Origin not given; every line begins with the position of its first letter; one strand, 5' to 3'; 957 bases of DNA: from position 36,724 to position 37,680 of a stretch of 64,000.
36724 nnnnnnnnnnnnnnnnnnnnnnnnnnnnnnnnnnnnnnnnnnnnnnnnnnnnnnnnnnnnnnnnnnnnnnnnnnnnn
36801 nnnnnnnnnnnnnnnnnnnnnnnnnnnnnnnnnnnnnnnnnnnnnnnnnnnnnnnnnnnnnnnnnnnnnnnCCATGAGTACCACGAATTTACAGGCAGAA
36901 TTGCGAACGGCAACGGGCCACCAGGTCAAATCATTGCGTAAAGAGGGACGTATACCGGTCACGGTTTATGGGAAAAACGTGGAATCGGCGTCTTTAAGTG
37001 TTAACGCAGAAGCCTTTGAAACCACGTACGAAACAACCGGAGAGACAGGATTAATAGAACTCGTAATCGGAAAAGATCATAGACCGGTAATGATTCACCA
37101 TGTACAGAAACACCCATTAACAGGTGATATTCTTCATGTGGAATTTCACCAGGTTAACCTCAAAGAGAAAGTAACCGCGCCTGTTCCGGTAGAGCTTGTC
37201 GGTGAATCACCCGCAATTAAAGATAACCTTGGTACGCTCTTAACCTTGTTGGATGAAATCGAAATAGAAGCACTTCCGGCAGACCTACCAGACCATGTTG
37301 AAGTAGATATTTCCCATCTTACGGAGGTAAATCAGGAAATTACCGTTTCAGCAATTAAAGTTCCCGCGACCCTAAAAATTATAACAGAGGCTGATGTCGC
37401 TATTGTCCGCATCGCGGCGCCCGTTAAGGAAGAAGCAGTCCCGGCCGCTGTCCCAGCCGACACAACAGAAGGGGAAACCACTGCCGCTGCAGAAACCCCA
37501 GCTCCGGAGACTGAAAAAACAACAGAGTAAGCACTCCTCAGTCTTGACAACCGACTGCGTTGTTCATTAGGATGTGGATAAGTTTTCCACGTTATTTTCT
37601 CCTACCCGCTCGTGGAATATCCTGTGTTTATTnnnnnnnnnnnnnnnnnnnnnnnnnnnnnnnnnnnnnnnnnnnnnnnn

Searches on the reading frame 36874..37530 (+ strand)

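Call 52: search_protein_families(library=pfam, proteins=[window:36874-37530:+], max_evalue=0.0001)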
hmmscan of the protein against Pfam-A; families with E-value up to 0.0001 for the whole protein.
window:36874-37530:+ (218 aa): 2 families
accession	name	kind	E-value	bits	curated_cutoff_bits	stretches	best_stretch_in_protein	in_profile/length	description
PF14693.11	Ribosomal_TL5_C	-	1.9e-20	73.4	27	1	99-183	1-83/84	Ribosomal protein TL5, C-terminal domain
PF01386.24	Ribosomal_L25p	-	4.6e-20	72.3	23.6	1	6-91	1-82/82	Ribosomal L25p family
